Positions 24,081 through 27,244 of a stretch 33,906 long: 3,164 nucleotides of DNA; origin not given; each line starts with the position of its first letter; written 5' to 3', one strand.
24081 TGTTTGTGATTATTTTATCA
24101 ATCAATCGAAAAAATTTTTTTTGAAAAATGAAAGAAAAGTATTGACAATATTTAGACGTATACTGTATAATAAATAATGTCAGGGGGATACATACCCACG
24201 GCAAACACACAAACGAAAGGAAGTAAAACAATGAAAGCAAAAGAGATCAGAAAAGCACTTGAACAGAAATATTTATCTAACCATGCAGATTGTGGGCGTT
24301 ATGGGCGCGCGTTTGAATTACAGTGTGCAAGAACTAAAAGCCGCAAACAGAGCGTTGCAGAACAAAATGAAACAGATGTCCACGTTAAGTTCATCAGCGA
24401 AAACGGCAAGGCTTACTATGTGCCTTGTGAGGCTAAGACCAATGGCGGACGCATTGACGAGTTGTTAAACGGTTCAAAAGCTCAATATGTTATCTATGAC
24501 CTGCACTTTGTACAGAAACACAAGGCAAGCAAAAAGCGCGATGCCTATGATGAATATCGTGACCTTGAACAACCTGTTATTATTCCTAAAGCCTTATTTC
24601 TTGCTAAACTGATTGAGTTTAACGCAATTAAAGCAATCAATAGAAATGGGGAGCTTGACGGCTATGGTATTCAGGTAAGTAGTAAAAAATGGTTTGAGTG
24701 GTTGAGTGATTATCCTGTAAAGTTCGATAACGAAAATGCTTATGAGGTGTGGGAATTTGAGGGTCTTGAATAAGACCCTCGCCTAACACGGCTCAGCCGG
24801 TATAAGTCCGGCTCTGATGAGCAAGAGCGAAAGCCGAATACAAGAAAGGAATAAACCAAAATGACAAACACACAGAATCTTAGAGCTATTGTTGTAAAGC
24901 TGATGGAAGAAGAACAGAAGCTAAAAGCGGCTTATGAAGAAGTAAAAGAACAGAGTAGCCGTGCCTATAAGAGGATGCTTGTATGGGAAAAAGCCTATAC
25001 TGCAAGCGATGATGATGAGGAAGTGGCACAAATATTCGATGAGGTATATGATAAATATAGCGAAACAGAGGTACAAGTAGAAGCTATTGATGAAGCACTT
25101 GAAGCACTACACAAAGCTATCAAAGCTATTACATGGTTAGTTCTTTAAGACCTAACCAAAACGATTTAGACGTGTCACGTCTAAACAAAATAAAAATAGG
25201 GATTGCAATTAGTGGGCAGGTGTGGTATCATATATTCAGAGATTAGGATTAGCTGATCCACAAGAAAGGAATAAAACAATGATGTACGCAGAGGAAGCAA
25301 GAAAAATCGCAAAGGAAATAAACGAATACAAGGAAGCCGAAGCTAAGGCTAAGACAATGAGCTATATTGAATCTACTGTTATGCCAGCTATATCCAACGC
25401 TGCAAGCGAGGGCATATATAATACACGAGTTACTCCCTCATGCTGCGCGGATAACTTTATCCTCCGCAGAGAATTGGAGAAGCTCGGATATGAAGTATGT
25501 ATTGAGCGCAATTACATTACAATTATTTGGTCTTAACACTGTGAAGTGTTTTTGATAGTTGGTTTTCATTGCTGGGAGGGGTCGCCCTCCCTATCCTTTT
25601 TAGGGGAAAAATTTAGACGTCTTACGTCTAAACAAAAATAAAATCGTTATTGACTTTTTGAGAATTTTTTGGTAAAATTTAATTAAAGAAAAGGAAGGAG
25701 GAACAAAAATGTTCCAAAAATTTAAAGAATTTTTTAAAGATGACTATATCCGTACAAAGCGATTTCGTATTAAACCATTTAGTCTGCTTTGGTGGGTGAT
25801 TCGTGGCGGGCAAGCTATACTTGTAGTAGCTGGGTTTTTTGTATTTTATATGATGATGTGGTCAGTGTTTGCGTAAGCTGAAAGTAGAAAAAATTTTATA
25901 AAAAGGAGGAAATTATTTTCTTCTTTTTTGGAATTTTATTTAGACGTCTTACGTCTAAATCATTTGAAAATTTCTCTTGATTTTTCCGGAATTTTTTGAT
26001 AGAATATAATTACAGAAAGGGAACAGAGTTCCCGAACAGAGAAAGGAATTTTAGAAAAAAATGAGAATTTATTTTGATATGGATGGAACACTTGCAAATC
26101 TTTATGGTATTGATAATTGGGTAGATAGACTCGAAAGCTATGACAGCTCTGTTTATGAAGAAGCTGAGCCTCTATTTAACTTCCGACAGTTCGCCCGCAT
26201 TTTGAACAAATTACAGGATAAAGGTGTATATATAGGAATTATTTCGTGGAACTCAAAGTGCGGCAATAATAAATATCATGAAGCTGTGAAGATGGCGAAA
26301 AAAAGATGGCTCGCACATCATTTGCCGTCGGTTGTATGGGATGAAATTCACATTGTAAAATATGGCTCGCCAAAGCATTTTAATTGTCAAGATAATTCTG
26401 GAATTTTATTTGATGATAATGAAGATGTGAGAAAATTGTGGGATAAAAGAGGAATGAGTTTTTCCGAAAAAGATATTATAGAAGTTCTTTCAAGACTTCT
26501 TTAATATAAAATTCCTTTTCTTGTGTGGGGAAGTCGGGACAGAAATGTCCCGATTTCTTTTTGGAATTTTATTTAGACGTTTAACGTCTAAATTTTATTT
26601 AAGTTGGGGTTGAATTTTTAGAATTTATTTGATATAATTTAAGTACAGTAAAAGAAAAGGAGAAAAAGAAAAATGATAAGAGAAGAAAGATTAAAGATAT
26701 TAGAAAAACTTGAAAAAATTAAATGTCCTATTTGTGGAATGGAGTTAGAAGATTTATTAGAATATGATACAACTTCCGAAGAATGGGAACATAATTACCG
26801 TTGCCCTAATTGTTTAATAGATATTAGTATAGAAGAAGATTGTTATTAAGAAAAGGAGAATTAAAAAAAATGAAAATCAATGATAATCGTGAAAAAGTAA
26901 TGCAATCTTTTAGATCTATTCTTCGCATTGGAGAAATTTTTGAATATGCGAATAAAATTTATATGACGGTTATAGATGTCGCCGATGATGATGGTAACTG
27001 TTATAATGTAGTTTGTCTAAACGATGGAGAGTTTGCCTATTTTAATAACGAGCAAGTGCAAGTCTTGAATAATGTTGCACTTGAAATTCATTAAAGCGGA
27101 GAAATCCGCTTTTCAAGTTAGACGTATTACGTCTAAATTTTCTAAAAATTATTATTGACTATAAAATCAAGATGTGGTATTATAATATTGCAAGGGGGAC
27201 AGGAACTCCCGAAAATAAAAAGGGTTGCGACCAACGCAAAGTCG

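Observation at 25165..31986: A 21-bp palindrome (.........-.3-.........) occurs 14 times, once per early transcription unit, helically phased with the promoters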

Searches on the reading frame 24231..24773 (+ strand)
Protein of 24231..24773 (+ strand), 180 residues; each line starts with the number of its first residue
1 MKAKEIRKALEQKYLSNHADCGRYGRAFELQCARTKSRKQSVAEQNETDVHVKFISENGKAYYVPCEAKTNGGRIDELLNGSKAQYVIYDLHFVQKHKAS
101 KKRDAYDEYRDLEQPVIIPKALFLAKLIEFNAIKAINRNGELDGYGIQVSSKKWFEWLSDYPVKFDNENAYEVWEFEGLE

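Call 15: search_protein_families(library=pfam, proteins=[window:24231-24773:+], max_evalue=0.05)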
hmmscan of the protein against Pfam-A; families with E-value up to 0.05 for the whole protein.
window:24231-24773:+ (180 aa): 0 families

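Call 27: search_protein_families(library=phrogs, proteins=[window:24231-24773:+], max_evalue=0.01)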
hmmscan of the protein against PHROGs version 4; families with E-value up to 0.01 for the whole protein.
window:24231-24773:+ (180 aa): 0 families

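Call 51: find_homologous_proteins(query=window:24231-24773:+, max_evalue=0.001)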
Query window:24231-24773:+ (180 aa): 311 proteins with E <= 0.001 among 332 candidates; the best 120 are listed.
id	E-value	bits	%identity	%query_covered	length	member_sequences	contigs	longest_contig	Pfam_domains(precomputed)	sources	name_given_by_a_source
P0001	4.4e-110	384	93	100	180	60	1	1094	-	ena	-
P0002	2.7e-105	368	89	100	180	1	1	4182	-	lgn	-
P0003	8.8e-105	366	90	99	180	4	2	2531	-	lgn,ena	-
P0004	4.9e-104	364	88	100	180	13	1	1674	-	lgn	-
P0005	6.6e-102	357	86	100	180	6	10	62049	-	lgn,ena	-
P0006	4.7e-101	354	86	100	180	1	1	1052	-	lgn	-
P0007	7.9e-97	340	84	100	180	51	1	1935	-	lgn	-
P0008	7.7e-96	337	82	100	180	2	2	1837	-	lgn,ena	-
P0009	9.0e-96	337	85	100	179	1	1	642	-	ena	-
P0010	7.0e-95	334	81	100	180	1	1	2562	-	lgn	-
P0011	1.1e-91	324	79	100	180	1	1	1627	-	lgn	-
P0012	1.9e-91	323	78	100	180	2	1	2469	-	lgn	-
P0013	2.5e-91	323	82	99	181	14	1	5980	-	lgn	-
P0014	3.5e-91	322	78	99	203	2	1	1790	-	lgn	-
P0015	4.8e-90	318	78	99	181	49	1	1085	-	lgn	-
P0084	3.8e-54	201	59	92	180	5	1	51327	-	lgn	-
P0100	1.5e-46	177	56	100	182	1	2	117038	-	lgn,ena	-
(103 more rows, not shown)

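Call 54: search_solved_structures(query=A2, max_evalue=10)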
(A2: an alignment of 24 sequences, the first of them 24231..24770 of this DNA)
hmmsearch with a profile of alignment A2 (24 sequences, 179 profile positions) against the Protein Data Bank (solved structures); distinct sequences matched with E-value up to 10: 1.
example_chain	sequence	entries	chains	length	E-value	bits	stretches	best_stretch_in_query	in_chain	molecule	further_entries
4otm_A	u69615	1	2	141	0.22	14.6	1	72-107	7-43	Serine/threonine-protein kinase GCN2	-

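Call 57: predict_structure(alignment_id=A2)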
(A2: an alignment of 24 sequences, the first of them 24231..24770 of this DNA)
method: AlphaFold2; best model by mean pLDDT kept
length: 180 residues; sequences in the alignment: 24
mean_pLDDT: 93.6   pTM: 0.88
mean pLDDT of the five models: 93.6, 93.4, 92.7, 91.9, 91.9
residues with pLDDT >= 90: 158; 70-90: 22; 50-70: 0; < 50: 0
segments of 3 or more residues with pLDDT < 50: none
pLDDT, mean of each block of 10 residues (from residue 1): 92 94 93 94 88 95 96 90 94 93 93 97 97 91 93 96 97 91
secondary structure, 60 per line:
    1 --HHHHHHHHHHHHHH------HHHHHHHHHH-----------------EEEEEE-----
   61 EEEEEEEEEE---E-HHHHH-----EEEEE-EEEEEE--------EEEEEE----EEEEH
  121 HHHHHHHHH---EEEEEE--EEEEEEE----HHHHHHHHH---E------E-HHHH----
elements in order: H3-16 H23-32 E50-55 E61-70 H76-80 E86-90 E92-97 E106-111 E116-119 H120-129 E133-138 E141-147 H152-160 H173-176

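Call 59: fold_search(model_id=the predicted structure, library=pdb)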
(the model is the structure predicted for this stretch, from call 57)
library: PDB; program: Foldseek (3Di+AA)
matches with E <= 10: 369; with E <= 0.001: 0
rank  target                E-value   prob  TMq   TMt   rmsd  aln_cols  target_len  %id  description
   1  6t0v_B                2.1e-01  0.15  0.16  0.06  14.4       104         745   14  Bat Influenza A polymerase elongation complex with incoming UTP analogue (complete polymerase) (released 2020-04-15)
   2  9zni_6                2.2e-01  0.06  0.13  0.09  18.7       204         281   10  Cryo-EM structure of the Methanosarcina acetivorans 70S ribosome in complex with SriC and SriD (released 2026-01-28)
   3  1b97_A                3.6e-01  0.08  0.21  0.17  17.3       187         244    9  ANALYSIS OF A MUTATIONAL HOT-SPOT IN THE ECORV RESTRICTION ENDONUCLEASE: A CATALYTIC ROLE FOR A MAIN CHAIN CARBONYL GR (released 1999-02-26)
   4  8ca1_A                5.6e-01  0.09  0.16  0.07  14.7       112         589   10  Cryo-EM structure of the ACADVL dimer from Mus musculus. (released 2023-12-20)
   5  6t0r_B                5.6e-01  0.09  0.16  0.06  14.1        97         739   14  Bat Influenza A polymerase product dissociation complex using 44-mer vRNA template with mutated oligo(U) sequence (released 2020-04-15)
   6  5nzg                  5.6e-01  0.08  0.18  0.07  18.8       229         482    7  Crystal structure of UDP-glucose pyrophosphorylase S374W mutant from Leishmania major in complex with UDP-glucose (released 2018-04-18)
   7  3h4r                  6.3e-01  0.06  0.17  0.15  16.1       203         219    8  Crystal structure of E. coli RecE exonuclease (released 2009-05-26)
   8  6tw1_B                7.1e-01  0.08  0.16  0.06  14.0        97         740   14  Bat Influenza A polymerase termination complex with pyrophosphate using 44-mer vRNA template with mutated oligo(U) seq (released 2020-04-15)
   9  8ppl_Ix               8.1e-01  0.09  0.23  0.11  12.0       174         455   10  MERS-CoV Nsp1 bound to the human 43S pre-initiation complex (released 2023-10-18)
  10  6szu_B                8.6e-01  0.08  0.16  0.06  14.0        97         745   14  Bat Influenza A polymerase pre-termination complex with pyrophosphate using 44-mer vRNA template with mutated oligo(U) (released 2020-04-15)
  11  5nzj                  8.6e-01  0.04  0.12  0.06  18.9       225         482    7  Crystal structure of UDP-glucose pyrophosphorylase G45Y mutant from Leishmania major in complex with UDP-glucose (released 2018-04-18)
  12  6szv_B                9.1e-01  0.07  0.16  0.06  14.2        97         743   14  Bat Influenza A polymerase elongation complex with incoming UTP analogue (core + endonuclease only) (released 2020-04-15)
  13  7cs1_B                9.1e-01  0.03  0.17  0.16  17.3       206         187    9  Aminoglycoside 2'-N-acetyltransferase from Mycolicibacterium smegmatis-Complex with Coenzyme A and Neomycin (released 2021-06-23)
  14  1b96_A                1.0e+00  0.06  0.21  0.17  17.5       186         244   10  ANALYSIS OF A MUTATIONAL HOT-SPOT IN THE ECORV RESTRICTION ENDONUCLEASE: A CATALYTIC ROLE FOR A MAIN CHAIN CARBONYL GR (released 1999-02-26)
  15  2oaa_A                1.1e+00  0.06  0.17  0.13   7.6        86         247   12  Restriction endonuclease MvaI-cognate DNA substrate complex (released 2007-02-20)
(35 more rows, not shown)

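Call 64: fold_search(model_id=the predicted structure, library=viral)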
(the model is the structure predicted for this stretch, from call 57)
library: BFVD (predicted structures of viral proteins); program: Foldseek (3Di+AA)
matches with E <= 10: 551; with E <= 0.001: 0
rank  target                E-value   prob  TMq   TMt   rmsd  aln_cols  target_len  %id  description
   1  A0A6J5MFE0            2.5e-02  0.12  0.14  0.10  19.4       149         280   12  PD-(D/E)XK nuclease superfamily [uncultured Caudovirales phage]
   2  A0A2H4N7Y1            2.9e-02  0.80  0.29  0.29   9.6       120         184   11  (no name in the UniProt tables at hand)
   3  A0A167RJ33            3.1e-02  0.20  0.15  0.13  12.3       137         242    8  Uncharacterized protein [Powai lake megavirus]
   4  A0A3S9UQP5            3.9e-02  0.13  0.15  0.09  19.0       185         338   13  RecA-like DNA recombinase [Mycobacterium phage DrLupo]
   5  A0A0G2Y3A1            7.2e-02  0.16  0.17  0.15  10.9       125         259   11  Uncharacterized protein [Acanthamoeba polyphaga mimivirus Kroon]
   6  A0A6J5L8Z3            9.3e-02  0.28  0.24  0.22  10.2       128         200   14  Uncharacterized protein [uncultured Caudovirales phage]
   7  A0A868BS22            1.4e-01  0.11  0.21  0.18  12.8       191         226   15  (no name in the UniProt tables at hand)
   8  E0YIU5                1.5e-01  0.16  0.15  0.05  16.6       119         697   12  DOD-type homing endonuclease domain-containing protein [Lactococcus phage 949]
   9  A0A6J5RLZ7            1.5e-01  0.14  0.14  0.23  21.1       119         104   10  Phage protein [uncultured Caudovirales phage]
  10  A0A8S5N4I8            1.6e-01  0.09  0.16  0.13  17.4       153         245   11  AAA domain protein [Podoviridae sp. ctiJY10]
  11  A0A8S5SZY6            1.9e-01  0.08  0.17  0.05  17.3       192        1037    9  Tail sheath protein [Myoviridae sp. ctWb16]
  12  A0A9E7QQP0            2.3e-01  0.04  0.12  0.07  16.2       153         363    9  RecA-like recombinase [Gordonia phage OtterstedtS21]
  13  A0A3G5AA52            2.5e-01  0.09  0.17  0.11  16.2       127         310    6  Uncharacterized protein [Homavirus sp.]
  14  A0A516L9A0            2.8e-01  0.13  0.23  0.26  15.4       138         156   12  (no name in the UniProt tables at hand)
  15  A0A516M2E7            3.0e-01  0.66  0.44  0.47   5.2       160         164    9  (no name in the UniProt tables at hand)
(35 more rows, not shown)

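Call 68: search_dna_similar(query=window:24231-24770:+, collection=phages, mode=protein, max_evalue=0.001, max_rows=20)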
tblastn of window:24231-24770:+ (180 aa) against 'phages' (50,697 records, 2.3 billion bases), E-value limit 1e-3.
No match.

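Call 78: search_protein_families(library=pfam, alignment_id=A3, max_evalue=1)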
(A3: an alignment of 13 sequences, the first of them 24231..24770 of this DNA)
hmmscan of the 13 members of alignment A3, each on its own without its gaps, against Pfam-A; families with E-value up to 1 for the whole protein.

A. member 1, window:24231-24770:+ (180 aa): 1 family
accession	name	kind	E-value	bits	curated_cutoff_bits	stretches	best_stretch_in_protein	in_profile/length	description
PF08011.17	PDDEXK_9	-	0.057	13.8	25.5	1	60-104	18-65/105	PD-(D/E)XK nuclease superfamily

B. families by the number of members that match (of 13 scanned): 5 families
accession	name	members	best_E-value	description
PF08011.17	PDDEXK_9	1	0.057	PD-(D/E)XK nuclease superfamily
PF13827.11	DUF4189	1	0.089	Domain of unknown function (DUF4189)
PF11642.13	Blo-t-5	1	0.11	Mite allergen Blo t 5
PF20839.3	DUF5382_C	1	0.2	Family of unknown function (DUF5382) C-terminal domain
PF18811.7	DPPIV_rep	1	0.32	Dipeptidyl peptidase IV (DPP IV) low complexity region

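Call 79: search_solved_structures(query=A3, max_evalue=10)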
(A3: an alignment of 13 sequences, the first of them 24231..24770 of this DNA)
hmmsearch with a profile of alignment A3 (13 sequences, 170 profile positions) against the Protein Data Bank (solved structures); distinct sequences matched with E-value up to 10: 2.
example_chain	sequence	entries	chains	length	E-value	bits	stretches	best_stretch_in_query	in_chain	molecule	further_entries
2rik_A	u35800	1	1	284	0.64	13.5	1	65-130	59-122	Titin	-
2rjm_A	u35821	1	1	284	1.2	12.5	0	65-130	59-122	Titin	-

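Call 83: find_related_loci(query=A2, collection=viral_contigs, flank=5000)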
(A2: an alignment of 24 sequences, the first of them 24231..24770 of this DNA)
Query A2 (180 aa) in viral_contigs; peptide patterns used: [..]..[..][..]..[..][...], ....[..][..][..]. (x = any residue, [..] = any of these).
71 stretches matched a pattern; 19 encode a relative of the query (tblastn E <= 1e-3); 19 distinct loci.
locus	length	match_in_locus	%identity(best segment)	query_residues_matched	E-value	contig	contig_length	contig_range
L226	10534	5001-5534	75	2-180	2e-88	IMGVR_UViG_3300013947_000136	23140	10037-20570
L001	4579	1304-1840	55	6-180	9e-56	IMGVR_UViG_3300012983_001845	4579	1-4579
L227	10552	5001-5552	53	1-180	3e-52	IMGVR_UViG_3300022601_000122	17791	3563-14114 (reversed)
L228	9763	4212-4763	53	1-180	3e-52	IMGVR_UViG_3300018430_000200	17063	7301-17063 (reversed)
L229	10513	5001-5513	53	15-180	1e-49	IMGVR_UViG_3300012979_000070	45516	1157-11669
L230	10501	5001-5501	50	8-179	2e-49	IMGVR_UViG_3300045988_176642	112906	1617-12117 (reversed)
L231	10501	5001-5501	50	8-179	4e-49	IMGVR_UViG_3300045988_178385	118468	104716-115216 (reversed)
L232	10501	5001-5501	50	8-179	2e-49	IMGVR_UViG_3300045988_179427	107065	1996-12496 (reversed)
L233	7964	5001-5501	49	8-179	2e-48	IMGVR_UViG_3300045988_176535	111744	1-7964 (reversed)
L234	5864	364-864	49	8-179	7e-49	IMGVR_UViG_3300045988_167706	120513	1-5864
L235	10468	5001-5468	51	20-180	3e-48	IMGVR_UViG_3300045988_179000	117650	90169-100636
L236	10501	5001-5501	49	8-179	2e-48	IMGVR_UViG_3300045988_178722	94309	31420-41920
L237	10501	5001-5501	49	8-179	2e-48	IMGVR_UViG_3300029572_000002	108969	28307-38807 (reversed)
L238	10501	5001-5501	49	8-179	2e-48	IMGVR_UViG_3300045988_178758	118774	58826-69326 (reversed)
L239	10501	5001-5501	49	8-179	5e-48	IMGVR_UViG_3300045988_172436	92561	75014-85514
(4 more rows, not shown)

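Call 92: find_encoding_contigs(protein=P0084, flank=8000, max_places=3)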
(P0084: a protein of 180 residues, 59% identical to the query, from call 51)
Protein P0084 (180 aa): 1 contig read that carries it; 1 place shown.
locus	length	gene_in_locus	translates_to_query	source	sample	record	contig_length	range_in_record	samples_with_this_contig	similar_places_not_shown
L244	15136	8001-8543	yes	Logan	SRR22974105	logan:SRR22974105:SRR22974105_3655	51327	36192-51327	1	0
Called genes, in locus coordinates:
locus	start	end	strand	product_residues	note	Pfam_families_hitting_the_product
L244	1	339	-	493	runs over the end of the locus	-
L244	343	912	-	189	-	-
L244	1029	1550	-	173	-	PF07463:NUMOD4 (faint), PF13392:HNH_3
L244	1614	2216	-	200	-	-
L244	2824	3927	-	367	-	PF05265:DUF723 (faint)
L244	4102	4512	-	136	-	-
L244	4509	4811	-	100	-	-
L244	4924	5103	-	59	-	-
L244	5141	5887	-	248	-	PF27269:YonG_N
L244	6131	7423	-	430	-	-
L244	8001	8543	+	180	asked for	-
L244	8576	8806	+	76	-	-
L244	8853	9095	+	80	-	-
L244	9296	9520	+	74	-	-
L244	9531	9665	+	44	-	-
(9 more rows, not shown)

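Call 93: find_encoding_contigs(protein=P0100, flank=8000, max_places=3)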
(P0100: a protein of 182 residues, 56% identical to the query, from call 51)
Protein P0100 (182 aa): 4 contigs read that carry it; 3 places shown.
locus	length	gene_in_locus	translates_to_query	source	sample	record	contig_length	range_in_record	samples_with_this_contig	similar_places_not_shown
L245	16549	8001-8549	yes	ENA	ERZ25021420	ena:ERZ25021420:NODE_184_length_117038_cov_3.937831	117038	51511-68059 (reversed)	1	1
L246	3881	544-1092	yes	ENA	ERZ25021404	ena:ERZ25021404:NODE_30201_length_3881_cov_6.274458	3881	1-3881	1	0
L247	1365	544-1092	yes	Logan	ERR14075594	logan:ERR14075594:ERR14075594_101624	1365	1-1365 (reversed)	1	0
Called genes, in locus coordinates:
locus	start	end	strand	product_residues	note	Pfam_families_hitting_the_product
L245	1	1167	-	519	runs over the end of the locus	PF27290:YonD_N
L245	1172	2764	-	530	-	-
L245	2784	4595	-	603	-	-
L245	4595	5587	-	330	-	PF27269:YonG_N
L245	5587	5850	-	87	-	-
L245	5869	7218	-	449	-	-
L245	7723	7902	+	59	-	-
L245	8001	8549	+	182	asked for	-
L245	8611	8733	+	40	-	-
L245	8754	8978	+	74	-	-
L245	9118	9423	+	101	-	PF26096:DUF8033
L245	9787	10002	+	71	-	-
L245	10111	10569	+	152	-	-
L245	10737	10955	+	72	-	-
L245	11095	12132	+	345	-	-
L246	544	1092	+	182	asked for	-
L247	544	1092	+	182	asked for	-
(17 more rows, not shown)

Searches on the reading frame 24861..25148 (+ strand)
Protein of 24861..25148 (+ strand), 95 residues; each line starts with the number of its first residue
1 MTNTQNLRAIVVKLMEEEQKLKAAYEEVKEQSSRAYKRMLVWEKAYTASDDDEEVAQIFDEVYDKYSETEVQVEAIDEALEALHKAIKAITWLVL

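Call 15: search_protein_families(library=pfam, proteins=[window:24861-25148:+], max_evalue=0.05)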
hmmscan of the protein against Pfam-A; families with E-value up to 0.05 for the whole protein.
window:24861-25148:+ (95 aa): 2 families
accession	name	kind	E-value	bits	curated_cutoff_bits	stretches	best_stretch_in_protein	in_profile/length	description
PF03004.19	Transposase_24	-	0.013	16.1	28.7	1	23-79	45-104/138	Plant transposase (Ptta/En/Spm family)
PF07303.18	Occludin_ELL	-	0.044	15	31.2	0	50-88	8-46/101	Occludin homology domain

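Call 27: search_protein_families(library=phrogs, proteins=[window:24861-25148:+], max_evalue=0.01)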
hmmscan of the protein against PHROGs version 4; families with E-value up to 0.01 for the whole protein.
window:24861-25148:+ (95 aa): 0 families

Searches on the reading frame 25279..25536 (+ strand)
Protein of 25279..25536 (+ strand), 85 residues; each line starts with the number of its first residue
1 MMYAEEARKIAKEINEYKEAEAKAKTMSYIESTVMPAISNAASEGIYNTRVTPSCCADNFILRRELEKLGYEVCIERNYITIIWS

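Call 15: search_protein_families(library=pfam, proteins=[window:25279-25536:+], max_evalue=0.05)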
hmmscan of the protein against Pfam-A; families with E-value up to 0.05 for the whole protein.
window:25279-25536:+ (85 aa): 0 families

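Call 27: search_protein_families(library=phrogs, proteins=[window:25279-25536:+], max_evalue=0.01)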
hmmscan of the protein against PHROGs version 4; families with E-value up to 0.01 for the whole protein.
window:25279-25536:+ (85 aa): 1 family
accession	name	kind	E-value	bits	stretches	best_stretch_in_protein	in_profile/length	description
phrog_30591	-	unknown function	0.0012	19.9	1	2-75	1-76/126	-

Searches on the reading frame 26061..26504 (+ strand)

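Call 15: search_protein_families(library=pfam, proteins=[window:26061-26504:+], max_evalue=0.05)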
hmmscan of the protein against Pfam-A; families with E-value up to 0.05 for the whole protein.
window:26061-26504:+ (147 aa): 3 families
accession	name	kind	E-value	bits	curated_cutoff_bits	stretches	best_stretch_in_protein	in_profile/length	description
PF06941.18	NT5C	-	0.00039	20.8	24.8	0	46-120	74-136/180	5' nucleotidase, deoxy (Pyrimidine), cytosolic type C protein (NT5C)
PF13419.12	HAD_2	-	0.0085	16.7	23.8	0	32-67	70-107/178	Haloacid dehalogenase-like hydrolase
PF25109.1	HAD_PNKP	-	0.016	15.8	27.6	0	3-87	4-77/143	Polynucleotide kinase PNKP phosphatase domain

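Call 27: search_protein_families(library=phrogs, proteins=[window:26061-26504:+], max_evalue=0.01)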
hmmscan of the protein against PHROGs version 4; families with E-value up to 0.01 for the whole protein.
window:26061-26504:+ (147 aa): 3 families
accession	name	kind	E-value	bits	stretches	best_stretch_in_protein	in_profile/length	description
phrog_2643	-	moron, auxiliary metabolic gene and host takeover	1e-10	42.5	1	2-131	8-150/182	5'-3' deoxyribonucleotidase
phrog_420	-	unknown function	0.00031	21.4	0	47-127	92-165/267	unknown function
phrog_415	-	other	0.0083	16.8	0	3-133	24-160/218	polynucleotide kinase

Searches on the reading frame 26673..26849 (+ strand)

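Call 15: search_protein_families(library=pfam, proteins=[window:26673-26849:+], max_evalue=0.05)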
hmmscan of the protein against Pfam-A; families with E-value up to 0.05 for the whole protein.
window:26673-26849:+ (58 aa): 15 families
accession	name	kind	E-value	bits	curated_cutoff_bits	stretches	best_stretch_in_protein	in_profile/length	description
PF23548.1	Zn_ribbon_FGT1_2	-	0.00012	22.1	27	1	12-25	17-30/35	FORGETTER1 second zinc ribbon domain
PF04438.22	zf-HIT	-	0.00034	20.7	24.7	0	39-49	11-21/30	HIT zinc finger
PF24460.1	DUF7575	-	0.00067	19.4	28.5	0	15-30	3-18/28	Domain of unknown function (DUF7575)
PF25829.1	DUF7953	-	0.00068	20.1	27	1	4-40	51-87/114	Domain of unknown function (DUF7953)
PF03119.21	DNA_ligase_ZBD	-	0.0013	19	25.8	0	17-48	1-23/27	NAD-dependent DNA ligase C4 zinc finger domain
PF23320.1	Zn_SUZ12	-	0.0019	18.4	28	0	5-25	13-33/70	Polycomb protein SUZ12-like, Zn domain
PF24333.1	DUF7501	-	0.0024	18.4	27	0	33-51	2-20/58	Family of unknown function (DUF7501)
PF19335.5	HMBD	-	0.0047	17.3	23.6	1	17-26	17-26/28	Heavy metal binding domain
PF21344.3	Zn_ribbon_LysW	-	0.0057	16.7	27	0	11-26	17-32/46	Alpha-aminoadipate carrier protein LysW-like, globular domain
PF00653.27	BIR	-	0.0084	17.1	22.9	1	13-47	34-66/70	Inhibitor of Apoptosis domain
PF13248.11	Zn_ribbon_3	-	0.016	15.1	27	0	16-24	17-25/26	zinc-ribbon domain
PF00301.25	Rubredoxin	-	0.017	15.6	23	0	38-48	31-41/47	Rubredoxin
PF25164.1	CoiA_N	-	0.017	15.1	26.3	0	39-47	15-23/50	Competence protein CoiA, N-terminal domain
PF13920.12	zf-C3HC4_3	-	0.024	14.9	27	0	13-26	33-47/49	Zinc finger, C3HC4 type (RING finger)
PF22747.2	Zn_ribbon_DUF2089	-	0.05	14.2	27.6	0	18-26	1-9/32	DUF2089 zinc ribbon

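Call 27: search_protein_families(library=phrogs, proteins=[window:26673-26849:+], max_evalue=0.01)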
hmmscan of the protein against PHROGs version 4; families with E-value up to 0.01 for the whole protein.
window:26673-26849:+ (58 aa): 3 families
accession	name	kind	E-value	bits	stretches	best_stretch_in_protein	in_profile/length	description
phrog_8506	-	unknown function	3.3e-05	24.7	1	16-49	4-37/71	-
phrog_10675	-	unknown function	0.00077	20.6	1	14-56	4-46/98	-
phrog_5602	-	unknown function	0.0008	20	1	11-55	14-56/60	-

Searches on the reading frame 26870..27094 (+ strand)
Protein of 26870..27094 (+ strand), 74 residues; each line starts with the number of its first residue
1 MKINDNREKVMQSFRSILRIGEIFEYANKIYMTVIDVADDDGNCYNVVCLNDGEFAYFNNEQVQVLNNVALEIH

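Call 15: search_protein_families(library=pfam, proteins=[window:26870-27094:+], max_evalue=0.05)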
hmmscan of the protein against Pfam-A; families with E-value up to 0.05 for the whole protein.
window:26870-27094:+ (74 aa): 0 families

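Call 27: search_protein_families(library=phrogs, proteins=[window:26870-27094:+], max_evalue=0.01)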
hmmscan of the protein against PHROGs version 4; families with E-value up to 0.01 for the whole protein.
window:26870-27094:+ (74 aa): 2 families
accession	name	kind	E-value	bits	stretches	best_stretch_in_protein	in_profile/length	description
phrog_8365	-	unknown function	0.00033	22.3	1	1-73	1-75/78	-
phrog_7832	-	unknown function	0.00033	21.8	1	1-66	1-66/77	-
